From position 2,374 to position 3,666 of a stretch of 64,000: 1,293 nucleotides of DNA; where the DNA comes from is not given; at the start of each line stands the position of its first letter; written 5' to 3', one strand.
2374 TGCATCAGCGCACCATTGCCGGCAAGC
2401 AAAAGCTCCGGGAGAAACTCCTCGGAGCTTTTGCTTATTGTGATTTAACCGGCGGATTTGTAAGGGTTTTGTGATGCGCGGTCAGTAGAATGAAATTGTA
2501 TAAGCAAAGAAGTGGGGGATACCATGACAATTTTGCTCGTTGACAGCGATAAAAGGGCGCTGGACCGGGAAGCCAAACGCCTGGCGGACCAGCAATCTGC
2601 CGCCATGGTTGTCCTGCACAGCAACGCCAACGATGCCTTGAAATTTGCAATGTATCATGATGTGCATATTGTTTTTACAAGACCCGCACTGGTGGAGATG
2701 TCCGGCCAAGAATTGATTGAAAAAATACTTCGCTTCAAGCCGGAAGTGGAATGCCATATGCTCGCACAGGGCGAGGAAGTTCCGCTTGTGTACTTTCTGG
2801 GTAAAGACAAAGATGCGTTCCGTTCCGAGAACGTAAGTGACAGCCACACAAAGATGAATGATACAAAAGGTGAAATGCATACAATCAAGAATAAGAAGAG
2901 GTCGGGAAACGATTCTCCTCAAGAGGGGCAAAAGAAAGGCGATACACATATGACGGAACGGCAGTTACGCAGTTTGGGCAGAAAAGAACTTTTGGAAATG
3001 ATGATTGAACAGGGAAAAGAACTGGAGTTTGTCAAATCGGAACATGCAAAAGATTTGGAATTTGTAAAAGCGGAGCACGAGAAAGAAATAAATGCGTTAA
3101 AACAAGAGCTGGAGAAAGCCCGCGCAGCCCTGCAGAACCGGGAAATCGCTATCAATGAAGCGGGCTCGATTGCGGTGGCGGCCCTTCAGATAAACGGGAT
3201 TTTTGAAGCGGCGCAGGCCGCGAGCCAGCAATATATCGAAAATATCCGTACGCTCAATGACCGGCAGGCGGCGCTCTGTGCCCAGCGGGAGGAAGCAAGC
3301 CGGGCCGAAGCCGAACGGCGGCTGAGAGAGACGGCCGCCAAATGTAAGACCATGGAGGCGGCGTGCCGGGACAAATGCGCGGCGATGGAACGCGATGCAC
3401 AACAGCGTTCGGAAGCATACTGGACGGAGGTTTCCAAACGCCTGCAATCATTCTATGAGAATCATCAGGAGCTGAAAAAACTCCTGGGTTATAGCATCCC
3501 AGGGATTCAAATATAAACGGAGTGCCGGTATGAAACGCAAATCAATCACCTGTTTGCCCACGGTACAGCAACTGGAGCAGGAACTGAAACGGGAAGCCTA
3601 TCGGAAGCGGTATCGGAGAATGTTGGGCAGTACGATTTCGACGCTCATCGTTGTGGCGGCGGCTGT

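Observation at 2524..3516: Orphan pseudo-receiver fused to a repetitive coiled coil, wedged between the two-component system and the pilus genes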

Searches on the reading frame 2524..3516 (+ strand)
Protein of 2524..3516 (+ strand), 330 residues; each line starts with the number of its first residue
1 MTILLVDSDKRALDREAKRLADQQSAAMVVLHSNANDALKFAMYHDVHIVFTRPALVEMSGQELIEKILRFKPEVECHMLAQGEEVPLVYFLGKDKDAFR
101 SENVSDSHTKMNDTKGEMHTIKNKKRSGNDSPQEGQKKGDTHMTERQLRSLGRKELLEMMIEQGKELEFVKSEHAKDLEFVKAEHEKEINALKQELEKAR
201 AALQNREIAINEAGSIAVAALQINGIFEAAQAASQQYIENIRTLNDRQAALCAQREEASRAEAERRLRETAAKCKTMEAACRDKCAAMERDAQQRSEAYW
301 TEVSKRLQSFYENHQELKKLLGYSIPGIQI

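Call 3: search_protein_families(library=pfam, proteins=[window:2524-3516:+], max_evalue=0.1)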
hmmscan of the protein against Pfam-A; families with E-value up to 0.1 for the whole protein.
window:2524-3516:+ (330 aa): 1 family
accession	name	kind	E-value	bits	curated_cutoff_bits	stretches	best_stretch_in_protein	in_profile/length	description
PF00072.30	Response_reg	-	0.00022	21.8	30.2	1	3-85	1-81/111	Response regulator receiver domain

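Call 4: search_protein_families(library=ncbifam, proteins=[window:2524-3516:+], max_evalue=0.1)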
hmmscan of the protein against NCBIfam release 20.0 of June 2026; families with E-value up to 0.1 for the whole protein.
window:2524-3516:+ (330 aa): 4 families
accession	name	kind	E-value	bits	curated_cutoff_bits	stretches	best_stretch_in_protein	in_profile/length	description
NF007018.1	PRK09483.1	equivalog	0.00028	20.6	280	1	2-88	3-89/217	UvrY/SirA/GacA family response regulator transcription factor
NF053512.1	nitric_RR_NosR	exception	0.0011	18.1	400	1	3-76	1-72/422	response regulator c-di-GMP phosphodiesterase, NosR family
NF053609.1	Sul12a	equivalog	0.077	13.2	150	0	148-204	40-96/103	Sul12a family chromatin-organizing protein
NF002572.0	PRK02224.1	equivalog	0.077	11.2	1087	0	98-322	464-684/888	DNA double-strand break repair ATPase Rad50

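Call 6: find_homologous_proteins(query=window:2524-3513:+, max_evalue=0.001)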
Query window:2524-3513:+ (330 aa): 279 proteins with E <= 0.001 among 4628 candidates; the best 120 are listed.
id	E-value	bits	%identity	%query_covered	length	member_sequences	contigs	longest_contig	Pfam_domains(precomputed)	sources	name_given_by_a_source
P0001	1.5e-207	706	100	100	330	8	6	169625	-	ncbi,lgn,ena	-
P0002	1.1e-133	463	67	100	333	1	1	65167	PF00072.31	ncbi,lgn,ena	-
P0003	2.7e-132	459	67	100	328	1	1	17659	PF00072.31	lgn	-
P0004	8.2e-127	441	66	99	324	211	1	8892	PF00072.31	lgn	-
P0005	1.4e-126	440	65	100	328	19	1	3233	PF00072.31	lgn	-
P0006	1.6e-125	436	66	100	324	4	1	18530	PF00072.31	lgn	-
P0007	2.0e-124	433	64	100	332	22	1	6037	-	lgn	-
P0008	4.4e-124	432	64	99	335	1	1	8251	-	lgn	-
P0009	5.1e-122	425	64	100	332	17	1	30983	PF00072.31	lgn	-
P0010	1.5e-121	423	63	100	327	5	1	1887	-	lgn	-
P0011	1.2e-118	414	63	99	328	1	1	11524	-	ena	-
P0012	9.1e-118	411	61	99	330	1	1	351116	-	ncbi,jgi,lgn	ncbi:MAG: hypothetical protein ACOX60_03205 [Massiliimalia sp.]|jgi:hypothetical protein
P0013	1.6e-116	407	61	100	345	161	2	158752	PF00072.31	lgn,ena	-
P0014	6.5e-116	405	60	99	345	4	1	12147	PF00072.31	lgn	-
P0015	7.3e-115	401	61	100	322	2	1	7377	-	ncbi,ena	-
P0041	1.1e-113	398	43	100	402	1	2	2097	PF00072.31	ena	-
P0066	2.8e-113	396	58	100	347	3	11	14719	PF00072.31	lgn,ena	-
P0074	3.0e-113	396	42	100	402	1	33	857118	-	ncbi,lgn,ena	-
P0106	6.3e-113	395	42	100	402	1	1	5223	PF00072.31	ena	-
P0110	6.8e-113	395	42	100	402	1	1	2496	PF00072.31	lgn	-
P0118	7.9e-113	395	42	100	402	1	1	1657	PF00072.31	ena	-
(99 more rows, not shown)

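Call 8: search_solved_structures(query=window:2524-3513:+, max_evalue=1, show_alignments=2)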
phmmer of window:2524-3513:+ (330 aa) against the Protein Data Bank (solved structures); distinct sequences matched with E-value up to 1: 3.
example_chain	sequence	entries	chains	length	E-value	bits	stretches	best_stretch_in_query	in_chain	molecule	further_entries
6swl_A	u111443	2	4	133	0.096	15.4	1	2-70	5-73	Two-component response regulator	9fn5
2rjn_A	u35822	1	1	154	0.1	15.2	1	2-80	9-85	Response regulator receiver:Metal-dependent phosphohydrolase, HD subdomain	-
3cu5_A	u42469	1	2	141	0.93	12.1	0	3-76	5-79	Two component transcriptional regulator, AraC family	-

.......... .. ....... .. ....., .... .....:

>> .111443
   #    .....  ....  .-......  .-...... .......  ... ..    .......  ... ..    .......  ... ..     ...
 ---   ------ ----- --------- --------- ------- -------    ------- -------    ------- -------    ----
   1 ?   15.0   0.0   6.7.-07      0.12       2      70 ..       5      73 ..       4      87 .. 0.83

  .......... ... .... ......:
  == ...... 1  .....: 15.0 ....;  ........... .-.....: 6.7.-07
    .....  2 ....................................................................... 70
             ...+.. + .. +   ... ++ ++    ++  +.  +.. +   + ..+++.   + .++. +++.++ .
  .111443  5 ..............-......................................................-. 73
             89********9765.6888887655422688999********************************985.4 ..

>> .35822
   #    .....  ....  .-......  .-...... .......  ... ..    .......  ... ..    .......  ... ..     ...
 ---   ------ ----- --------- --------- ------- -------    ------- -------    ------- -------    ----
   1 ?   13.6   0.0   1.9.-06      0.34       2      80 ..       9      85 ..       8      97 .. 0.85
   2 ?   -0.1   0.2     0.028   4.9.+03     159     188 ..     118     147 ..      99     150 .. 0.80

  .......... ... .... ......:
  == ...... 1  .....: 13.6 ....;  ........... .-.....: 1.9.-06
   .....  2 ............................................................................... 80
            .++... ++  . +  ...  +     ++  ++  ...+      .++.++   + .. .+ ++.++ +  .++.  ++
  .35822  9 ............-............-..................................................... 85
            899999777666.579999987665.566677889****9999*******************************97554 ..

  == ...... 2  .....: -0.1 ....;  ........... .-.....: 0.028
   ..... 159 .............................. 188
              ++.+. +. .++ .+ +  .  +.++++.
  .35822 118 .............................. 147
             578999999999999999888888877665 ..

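Call 12: find_encoding_contigs(protein=P0001, flank=10000, max_places=4)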
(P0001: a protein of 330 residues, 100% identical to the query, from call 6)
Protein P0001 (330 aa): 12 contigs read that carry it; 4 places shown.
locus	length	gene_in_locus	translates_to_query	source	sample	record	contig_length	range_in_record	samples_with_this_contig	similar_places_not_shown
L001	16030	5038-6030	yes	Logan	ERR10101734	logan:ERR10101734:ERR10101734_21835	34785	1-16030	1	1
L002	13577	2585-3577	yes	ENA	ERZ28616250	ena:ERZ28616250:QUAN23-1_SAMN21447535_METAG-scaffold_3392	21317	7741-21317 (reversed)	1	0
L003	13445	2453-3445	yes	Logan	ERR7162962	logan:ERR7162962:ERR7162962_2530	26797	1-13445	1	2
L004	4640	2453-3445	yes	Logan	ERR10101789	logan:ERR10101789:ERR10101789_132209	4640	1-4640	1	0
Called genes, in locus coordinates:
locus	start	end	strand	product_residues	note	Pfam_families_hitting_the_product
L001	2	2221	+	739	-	?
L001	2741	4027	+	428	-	PF06580:His_kinase, PF02518:HATPase_c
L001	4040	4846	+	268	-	PF00072:Response_reg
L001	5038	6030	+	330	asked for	-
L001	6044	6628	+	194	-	PF10502:Peptidase_S26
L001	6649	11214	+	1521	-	PF05737:Collagen_bind (faint), PF05738:Cna_B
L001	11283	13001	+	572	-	PF16569:GramPos_pilinBB, PF17802:SpaA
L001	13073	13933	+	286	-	PF04203:Sortase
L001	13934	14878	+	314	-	PF05738:Cna_B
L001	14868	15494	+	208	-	PF04203:Sortase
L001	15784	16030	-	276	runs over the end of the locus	PF00696:AA_kinase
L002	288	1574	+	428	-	PF06580:His_kinase, PF02518:HATPase_c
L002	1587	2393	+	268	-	PF00072:Response_reg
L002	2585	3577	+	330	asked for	-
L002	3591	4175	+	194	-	PF10502:Peptidase_S26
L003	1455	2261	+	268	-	PF00072:Response_reg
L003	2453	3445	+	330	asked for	-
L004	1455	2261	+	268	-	PF00072:Response_reg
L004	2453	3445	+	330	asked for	-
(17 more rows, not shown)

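Call 13: find_encoding_contigs(protein=P0012, flank=10000, max_places=2)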
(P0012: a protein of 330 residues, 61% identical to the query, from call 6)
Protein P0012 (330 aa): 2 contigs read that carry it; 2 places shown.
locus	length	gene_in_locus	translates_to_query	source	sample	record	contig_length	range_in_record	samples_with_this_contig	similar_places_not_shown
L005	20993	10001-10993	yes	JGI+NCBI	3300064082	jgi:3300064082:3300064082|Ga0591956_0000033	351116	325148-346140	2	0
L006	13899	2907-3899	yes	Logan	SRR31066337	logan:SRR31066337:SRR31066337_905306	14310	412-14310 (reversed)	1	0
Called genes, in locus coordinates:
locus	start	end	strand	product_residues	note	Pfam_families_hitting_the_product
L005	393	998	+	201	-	-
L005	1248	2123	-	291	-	PF00126:HTH_1, PF03466:LysR_substrate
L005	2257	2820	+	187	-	PF25084:LbH_EIF2B (faint), PF00132:Hexapep, PF14602:Hexapep_2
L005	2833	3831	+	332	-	PF05448:AXE1 (faint), PF12740:PETase, PF01738:DLH (weak), PF02129:Peptidase_S15, PF00561:Abhydrolase_1 (weak), PF00326:Peptidase_S9 (faint)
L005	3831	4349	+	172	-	PF02525:Flavodoxin_2, PF03358:FMN_red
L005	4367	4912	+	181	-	PF02525:Flavodoxin_2, PF03358:FMN_red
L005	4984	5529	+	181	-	PF18050:Cyclophil_like2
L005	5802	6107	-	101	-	-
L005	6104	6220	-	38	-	-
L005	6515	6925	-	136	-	-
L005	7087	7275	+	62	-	PF12959:DUF3848 (weak)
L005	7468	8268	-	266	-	PF00072:Response_reg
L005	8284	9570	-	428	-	PF06580:His_kinase, PF02518:HATPase_c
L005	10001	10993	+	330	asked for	-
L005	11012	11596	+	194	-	PF10502:Peptidase_S26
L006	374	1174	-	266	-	PF00072:Response_reg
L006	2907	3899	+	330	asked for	-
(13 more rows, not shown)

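Call 14: find_encoding_contigs(protein=P0074, flank=10000, max_places=2)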
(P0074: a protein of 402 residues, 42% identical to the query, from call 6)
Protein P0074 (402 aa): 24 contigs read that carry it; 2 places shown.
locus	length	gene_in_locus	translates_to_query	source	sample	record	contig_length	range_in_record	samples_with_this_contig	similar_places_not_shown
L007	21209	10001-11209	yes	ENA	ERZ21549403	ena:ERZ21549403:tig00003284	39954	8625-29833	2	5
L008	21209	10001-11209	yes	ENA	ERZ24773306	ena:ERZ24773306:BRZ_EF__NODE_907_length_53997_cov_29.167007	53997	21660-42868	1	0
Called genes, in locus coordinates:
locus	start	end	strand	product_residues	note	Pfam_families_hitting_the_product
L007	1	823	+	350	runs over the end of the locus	PF01073:3Beta_HSD, PF01370:Epimerase, PF02719:Polysacc_synt_2, PF05368:NmrA, PF07993:NAD_binding_4, PF16363:GDP_Man_Dehyd, PF13460:NAD_binding_10, PF08485:Polysacc_syn_2C, +2 more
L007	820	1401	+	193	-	PF17836:PglD_N, PF00132:Hexapep (faint), PF25084:LbH_EIF2B (weak), PF25087:GMPPB_C (weak)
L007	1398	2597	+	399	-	PF01370:Epimerase, PF07993:NAD_binding_4 (faint), PF14667:Polysacc_synt_C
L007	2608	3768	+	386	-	PF02350:Epimerase_2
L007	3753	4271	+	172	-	-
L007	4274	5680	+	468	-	PF02878:PGM_PMM_I, PF02879:PGM_PMM_II, PF02880:PGM_PMM_III, PF00408:PGM_PMM_IV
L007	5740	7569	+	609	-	PF13522:GATase_6, PF13537:GATase_7, PF01380:SIS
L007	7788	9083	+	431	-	PF06580:His_kinase, PF02518:HATPase_c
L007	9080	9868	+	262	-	PF00072:Response_reg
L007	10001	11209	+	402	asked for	-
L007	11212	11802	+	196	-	PF10502:Peptidase_S26, PF00717:Peptidase_S24 (weak)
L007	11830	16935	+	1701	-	PF05738:Cna_B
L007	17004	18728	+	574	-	PF16569:GramPos_pilinBB (weak), PF17802:SpaA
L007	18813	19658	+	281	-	PF04203:Sortase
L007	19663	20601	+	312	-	PF05738:Cna_B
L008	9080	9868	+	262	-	PF00072:Response_reg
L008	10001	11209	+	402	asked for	-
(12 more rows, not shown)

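Call 15: find_encoding_contigs(protein=P0013, flank=10000, max_places=2)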
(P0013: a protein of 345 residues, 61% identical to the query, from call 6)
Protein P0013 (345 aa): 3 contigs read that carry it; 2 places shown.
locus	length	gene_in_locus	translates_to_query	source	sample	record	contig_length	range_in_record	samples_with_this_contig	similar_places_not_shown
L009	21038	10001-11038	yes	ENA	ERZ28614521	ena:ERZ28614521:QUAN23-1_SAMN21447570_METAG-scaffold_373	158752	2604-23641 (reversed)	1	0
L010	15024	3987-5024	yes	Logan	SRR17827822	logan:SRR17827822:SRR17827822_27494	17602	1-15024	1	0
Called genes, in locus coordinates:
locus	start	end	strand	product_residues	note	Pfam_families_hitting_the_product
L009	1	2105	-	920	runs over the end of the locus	PF01520:Amidase_3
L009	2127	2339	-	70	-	-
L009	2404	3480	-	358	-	PF07670:Gate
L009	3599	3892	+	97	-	PF07873:YabP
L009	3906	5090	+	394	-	PF06898:YqfD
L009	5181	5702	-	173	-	PF01966:HD (weak)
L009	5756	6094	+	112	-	-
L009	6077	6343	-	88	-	-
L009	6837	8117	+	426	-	PF06580:His_kinase, PF02518:HATPase_c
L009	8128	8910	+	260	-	PF00072:Response_reg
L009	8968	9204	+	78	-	-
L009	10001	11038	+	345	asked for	PF00072:Response_reg (faint)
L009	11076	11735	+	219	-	PF00717:Peptidase_S24 (weak), PF10502:Peptidase_S26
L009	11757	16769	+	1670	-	PF05738:Cna_B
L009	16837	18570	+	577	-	PF16569:GramPos_pilinBB, PF17802:SpaA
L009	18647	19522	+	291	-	PF04203:Sortase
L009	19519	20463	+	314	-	PF05738:Cna_B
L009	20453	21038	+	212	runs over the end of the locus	PF04203:Sortase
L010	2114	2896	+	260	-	PF00072:Response_reg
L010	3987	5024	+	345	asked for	PF00072:Response_reg (faint)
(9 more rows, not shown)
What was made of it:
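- On FrzS/AglZ-type proteins: The context is a sortase-dependent pilus operon (calls 3, 12-15).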

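Call 20: search_protein_families(library=pfam, proteins=[L009:8968-9204:+], max_evalue=1)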
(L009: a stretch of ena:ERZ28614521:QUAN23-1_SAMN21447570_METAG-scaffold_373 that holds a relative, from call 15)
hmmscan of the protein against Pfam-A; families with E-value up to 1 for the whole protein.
L009:8968-9204:+ (78 aa): 2 families
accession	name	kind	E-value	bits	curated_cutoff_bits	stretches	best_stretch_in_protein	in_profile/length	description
PF13443.12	HTH_26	-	0.01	16.5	22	1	17-41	12-36/63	Cro/C1-type HTH DNA-binding domain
PF09339.16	HTH_IclR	-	0.087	13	22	1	20-36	23-39/52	IclR helix-turn-helix domain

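Call 32: find_related_loci(query=A1, collection=genome_contigs, flank=8000)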
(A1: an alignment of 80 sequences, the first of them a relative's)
Query A1 (330 aa) in genome_contigs; peptide patterns used: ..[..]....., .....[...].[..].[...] (x = any residue, [..] = any of these).
599 stretches matched a pattern (row limit reached: there are more); 494 encode a relative of the query (tblastn E <= 1e-3); the best 80 are kept; 80 distinct loci.
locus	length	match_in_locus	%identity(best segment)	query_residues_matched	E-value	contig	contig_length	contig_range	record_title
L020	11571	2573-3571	67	1-330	5e-148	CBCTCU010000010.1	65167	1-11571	MAG TPA_asm: uncultured Eubacteriales bacterium isolate SRR20550102_concoct_35 genome assembly, contig: ERZ24930432.483,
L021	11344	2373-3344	67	1-328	7e-141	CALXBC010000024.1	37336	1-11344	MAG: uncultured Clostridia bacterium isolate BRZ_FG__bin60 genome assembly, contig: BRZ_FG__NODE_1957_length_37336_cov_8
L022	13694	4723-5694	66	1-328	1e-138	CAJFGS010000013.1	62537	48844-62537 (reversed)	Candidatus Avimonas merdigallinarum isolate Chicken_16_mag_116 genome assembly, contig: MAGpy_11413_16_idba_bin_116_fasc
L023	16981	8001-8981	63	1-330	1e-133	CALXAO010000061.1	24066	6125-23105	MAG: uncultured Clostridia bacterium isolate E09__bin235 genome assembly, contig: E09__k127_7937241, whole genome shotgu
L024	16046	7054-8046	64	1-329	7e-135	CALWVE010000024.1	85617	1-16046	MAG: uncultured Clostridia bacterium isolate E13__bin199 genome assembly, contig: E13__k127_2873481, whole genome shotgu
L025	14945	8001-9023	60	1-326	2e-126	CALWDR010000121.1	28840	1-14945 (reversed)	MAG: uncultured Lachnospiraceae bacterium isolate E08__bin320 genome assembly, contig: E08__k127_6182504, whole genome s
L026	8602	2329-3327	61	1-330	4e-124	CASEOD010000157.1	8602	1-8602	uncultured Eubacteriales bacterium isolate CO.O21.metabat-bins.24 genome assembly, contig: CO.O21.metabat-bins.24.fa_k14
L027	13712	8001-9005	56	1-330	9e-121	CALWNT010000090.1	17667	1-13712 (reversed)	MAG: uncultured Clostridia bacterium isolate E0_RP0__bin66 genome assembly, contig: E0_RP0__k127_667986, whole genome sh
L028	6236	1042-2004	61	1-329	2e-120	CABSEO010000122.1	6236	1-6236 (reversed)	MAG TPA_asm: uncultured Emergencia sp. isolate MGYG-HGUT-02217 genome assembly, contig: GUT_GENOME138794_122, whole geno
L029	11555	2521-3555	56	1-330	3e-120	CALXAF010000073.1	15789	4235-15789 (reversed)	MAG: uncultured Oscillospiraceae bacterium isolate E01__bin70 genome assembly, contig: E01__k127_408801, whole genome sh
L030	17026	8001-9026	56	1-330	7e-119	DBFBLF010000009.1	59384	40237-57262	MAG TPA_asm: Oscillospiraceae bacterium isolate MAG3818 k141_210835, whole genome shotgun sequence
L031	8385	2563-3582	56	1-328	2e-117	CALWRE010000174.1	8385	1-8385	MAG: uncultured Lachnospiraceae bacterium isolate E07__bin214 genome assembly, contig: E07__k127_3792918, whole genome s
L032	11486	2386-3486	48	1-330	2e-99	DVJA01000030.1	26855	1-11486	MAG TPA_asm: Candidatus Scatomorpha merdigallinarum isolate CHK187-5235 CHK187__C91903_L26855_ERR3414582, whole genome s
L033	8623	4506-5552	48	1-321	5e-98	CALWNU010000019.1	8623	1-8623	MAG: uncultured Clostridia bacterium isolate E06__bin106 genome assembly, contig: E06__k127_449677, whole genome shotgun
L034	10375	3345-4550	42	1-330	1e-89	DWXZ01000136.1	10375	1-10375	MAG TPA_asm: Candidatus Acutalibacter ornithocaccae isolate ChiBcolR8-3208 ChiBcolR8__C136084_L10375_SAMN08010060, whole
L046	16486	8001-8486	46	139-322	8e-42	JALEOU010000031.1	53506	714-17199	MAG: Fusicatenibacter sp. isolate SUG199 k141_9797337, whole genome shotgun sequence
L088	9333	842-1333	39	135-326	6e-32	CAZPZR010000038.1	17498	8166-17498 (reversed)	MAG TPA_asm: uncultured Lachnospiraceae bacterium isolate SRP350583_co2_16 genome assembly, contig: NODE_4653_length_174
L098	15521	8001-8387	47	199-327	1e-29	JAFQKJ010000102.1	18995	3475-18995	MAG: Bacillota bacterium isolate RGIG1899 Goat_Cecum.Co__c2037991, whole genome shotgun sequence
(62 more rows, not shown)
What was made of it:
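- At least 494 GTDB species genomes carry a relative (call 32).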

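Call 36: list_cluster_members(proteins=[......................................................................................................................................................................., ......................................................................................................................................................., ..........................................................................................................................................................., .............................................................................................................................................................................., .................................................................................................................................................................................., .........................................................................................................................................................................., P0001, P0074])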
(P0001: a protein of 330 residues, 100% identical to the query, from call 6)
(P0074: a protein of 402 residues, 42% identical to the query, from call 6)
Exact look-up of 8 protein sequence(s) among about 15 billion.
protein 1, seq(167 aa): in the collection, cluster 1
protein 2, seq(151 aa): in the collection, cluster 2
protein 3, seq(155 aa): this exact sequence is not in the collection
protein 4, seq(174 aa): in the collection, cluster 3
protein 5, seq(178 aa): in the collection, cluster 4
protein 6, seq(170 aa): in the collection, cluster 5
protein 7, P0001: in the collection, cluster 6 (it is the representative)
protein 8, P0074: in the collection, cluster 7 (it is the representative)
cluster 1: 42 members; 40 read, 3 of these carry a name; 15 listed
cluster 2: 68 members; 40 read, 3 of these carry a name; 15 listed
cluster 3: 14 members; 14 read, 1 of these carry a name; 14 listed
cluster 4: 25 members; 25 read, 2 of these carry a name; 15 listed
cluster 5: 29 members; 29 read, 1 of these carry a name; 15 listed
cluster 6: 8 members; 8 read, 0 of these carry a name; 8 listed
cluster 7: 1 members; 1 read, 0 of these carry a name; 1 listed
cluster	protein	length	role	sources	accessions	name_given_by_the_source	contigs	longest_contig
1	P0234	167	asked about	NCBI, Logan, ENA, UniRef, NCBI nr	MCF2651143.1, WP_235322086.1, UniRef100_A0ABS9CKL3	hypothetical protein [Anaeromassilibacillus senegalensis] | Uncharacterized protein n=1 Tax=Anaeromassilibacillus senegalensis TaxID=1673717 ...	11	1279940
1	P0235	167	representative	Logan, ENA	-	-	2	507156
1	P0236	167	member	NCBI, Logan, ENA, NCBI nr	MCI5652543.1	MAG: hypothetical protein MR295_10015 [Ruminococcus bromii] | hypothetical protein [Ruminococcus bromii]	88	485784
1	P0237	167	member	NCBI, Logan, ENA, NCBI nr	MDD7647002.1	MAG: hypothetical protein PUJ35_07120 [Ruminococcus bromii] | hypothetical protein [Ruminococcus bromii]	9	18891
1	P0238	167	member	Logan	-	-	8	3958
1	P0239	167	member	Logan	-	-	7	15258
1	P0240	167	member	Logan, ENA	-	-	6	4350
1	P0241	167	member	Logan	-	-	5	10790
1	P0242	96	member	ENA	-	-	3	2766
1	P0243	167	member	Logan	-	-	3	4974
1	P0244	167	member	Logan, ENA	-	-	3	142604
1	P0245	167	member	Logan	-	-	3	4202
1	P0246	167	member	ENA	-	-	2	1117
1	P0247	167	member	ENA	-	-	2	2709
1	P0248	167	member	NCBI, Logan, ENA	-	-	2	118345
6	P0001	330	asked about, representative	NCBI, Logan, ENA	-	-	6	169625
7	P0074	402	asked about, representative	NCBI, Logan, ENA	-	-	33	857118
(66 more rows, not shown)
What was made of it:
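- Every public name is 'hypothetical protein' (call 36).
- Tried and rejected: All names retrieved are 'hypothetical protein' (call 36).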
